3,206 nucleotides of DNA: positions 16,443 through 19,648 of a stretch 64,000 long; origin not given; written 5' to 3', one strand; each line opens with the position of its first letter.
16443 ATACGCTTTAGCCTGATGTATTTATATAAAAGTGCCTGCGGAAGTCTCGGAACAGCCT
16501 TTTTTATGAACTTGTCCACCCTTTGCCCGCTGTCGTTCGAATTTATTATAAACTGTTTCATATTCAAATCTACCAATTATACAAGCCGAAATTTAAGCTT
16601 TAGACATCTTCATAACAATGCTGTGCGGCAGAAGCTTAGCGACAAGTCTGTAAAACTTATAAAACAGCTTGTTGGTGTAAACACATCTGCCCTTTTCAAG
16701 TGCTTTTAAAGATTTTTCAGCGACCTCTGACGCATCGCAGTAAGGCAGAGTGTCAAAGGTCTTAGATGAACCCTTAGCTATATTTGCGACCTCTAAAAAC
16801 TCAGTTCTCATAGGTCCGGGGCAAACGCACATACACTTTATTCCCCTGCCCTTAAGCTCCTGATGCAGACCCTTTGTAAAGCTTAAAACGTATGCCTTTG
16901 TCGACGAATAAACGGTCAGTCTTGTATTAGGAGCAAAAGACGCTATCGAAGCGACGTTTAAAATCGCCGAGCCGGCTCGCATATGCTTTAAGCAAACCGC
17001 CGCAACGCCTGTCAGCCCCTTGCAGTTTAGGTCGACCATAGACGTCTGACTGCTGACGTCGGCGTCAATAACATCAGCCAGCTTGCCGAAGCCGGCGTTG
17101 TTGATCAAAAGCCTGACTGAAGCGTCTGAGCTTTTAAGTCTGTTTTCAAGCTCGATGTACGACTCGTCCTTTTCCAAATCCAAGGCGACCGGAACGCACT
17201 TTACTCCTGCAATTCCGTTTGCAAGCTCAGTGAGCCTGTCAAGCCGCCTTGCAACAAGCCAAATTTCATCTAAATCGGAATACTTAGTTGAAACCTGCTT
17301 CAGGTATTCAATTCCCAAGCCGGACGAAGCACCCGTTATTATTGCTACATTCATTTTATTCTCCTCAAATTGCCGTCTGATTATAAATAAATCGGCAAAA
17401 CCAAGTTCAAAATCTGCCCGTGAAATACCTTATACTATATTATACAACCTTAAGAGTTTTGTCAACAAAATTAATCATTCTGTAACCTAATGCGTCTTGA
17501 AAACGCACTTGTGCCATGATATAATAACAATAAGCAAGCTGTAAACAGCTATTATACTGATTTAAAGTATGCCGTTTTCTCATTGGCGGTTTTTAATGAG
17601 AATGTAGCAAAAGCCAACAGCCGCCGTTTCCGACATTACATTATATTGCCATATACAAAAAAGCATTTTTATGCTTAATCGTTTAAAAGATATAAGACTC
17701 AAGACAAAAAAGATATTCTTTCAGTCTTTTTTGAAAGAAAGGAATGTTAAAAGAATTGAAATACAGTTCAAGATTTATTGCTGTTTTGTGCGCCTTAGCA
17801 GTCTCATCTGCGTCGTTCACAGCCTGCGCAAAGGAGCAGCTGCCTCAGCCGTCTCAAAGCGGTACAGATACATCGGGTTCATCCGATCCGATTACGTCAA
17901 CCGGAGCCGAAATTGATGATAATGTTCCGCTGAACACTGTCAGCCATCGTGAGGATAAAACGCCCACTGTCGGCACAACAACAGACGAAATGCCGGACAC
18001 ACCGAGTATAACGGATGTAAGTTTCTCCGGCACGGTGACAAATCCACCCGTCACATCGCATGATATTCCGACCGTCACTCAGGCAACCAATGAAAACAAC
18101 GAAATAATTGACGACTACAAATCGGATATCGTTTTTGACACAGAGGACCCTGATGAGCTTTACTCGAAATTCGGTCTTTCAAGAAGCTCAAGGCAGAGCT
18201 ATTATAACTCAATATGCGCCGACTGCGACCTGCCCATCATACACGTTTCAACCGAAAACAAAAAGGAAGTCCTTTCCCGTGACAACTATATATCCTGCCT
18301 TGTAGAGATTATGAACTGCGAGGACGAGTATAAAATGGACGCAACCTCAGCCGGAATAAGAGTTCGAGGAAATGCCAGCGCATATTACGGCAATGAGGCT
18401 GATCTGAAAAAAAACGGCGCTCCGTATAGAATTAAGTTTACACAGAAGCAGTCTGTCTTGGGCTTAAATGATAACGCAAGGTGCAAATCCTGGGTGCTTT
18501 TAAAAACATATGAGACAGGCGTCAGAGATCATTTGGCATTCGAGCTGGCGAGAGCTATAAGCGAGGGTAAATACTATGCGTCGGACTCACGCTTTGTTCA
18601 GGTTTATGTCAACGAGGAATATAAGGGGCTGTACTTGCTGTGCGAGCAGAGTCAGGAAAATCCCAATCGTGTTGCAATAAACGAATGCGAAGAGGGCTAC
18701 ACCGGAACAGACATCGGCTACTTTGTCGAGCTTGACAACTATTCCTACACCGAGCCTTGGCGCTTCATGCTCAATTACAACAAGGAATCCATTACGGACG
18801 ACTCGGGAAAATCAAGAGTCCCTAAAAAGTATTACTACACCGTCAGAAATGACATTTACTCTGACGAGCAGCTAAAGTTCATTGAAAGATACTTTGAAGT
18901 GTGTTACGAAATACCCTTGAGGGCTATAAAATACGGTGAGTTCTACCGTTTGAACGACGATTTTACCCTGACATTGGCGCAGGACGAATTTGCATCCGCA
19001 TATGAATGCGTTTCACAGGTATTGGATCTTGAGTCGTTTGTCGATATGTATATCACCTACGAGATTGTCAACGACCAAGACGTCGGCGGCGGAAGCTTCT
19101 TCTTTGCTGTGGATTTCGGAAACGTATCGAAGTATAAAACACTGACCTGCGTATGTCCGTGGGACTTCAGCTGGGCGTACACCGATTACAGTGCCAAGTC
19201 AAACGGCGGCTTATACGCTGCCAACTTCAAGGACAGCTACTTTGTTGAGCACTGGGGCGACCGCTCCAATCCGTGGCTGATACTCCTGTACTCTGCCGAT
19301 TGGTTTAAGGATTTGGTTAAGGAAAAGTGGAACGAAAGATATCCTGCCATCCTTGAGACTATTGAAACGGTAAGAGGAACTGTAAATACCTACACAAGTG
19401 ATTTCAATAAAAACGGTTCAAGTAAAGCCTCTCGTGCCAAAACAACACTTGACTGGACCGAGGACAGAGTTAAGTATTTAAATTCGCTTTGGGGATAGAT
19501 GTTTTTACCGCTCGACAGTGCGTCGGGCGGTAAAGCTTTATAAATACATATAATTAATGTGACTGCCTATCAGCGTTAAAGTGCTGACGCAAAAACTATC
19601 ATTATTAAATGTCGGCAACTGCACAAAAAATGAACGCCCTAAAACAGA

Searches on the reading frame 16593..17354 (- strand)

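Call 14: search_protein_families(library=pfam, proteins=[window:16593-17354:-])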
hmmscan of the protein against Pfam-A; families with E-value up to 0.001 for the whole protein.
window:16593-17354:- (253 aa): 3 families
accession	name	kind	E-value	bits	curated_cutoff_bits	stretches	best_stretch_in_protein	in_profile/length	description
PF00106.31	adh_short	-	1.8e-32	112.8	26.6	1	2-188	1-188/195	short chain dehydrogenase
PF13561.12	adh_short_C2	-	5.6e-22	78.9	27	1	39-189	34-183/236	Enoyl-(Acyl carrier protein) reductase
PF08659.16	KR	-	5.6e-05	23.6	22.6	1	4-165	3-165/180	KR domain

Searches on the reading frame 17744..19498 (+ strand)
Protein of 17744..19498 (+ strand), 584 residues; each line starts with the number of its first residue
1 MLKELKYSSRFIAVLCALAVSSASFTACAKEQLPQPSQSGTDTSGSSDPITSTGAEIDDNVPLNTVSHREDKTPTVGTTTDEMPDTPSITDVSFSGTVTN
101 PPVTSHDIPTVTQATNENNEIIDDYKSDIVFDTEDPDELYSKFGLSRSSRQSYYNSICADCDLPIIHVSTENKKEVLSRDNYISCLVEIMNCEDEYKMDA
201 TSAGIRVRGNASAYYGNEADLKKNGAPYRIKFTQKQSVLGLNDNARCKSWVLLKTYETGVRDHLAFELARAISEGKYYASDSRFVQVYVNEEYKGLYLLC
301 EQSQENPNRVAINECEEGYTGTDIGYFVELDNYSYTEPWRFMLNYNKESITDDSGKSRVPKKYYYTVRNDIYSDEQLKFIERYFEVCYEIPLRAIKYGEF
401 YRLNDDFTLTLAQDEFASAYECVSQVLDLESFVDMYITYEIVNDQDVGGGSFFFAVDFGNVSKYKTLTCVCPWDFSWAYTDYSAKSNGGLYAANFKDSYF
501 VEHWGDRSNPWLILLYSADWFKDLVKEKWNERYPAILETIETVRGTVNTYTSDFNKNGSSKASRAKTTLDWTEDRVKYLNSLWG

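Call 14: search_protein_families(library=pfam, proteins=[window:17744-19498:+])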
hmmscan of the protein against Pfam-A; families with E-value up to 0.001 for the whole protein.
window:17744-19498:+ (584 aa): 1 family
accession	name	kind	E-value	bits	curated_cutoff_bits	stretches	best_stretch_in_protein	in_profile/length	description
PF08757.17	CotH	-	2e-17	64.2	23.8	1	205-568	1-298/322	CotH kinase protein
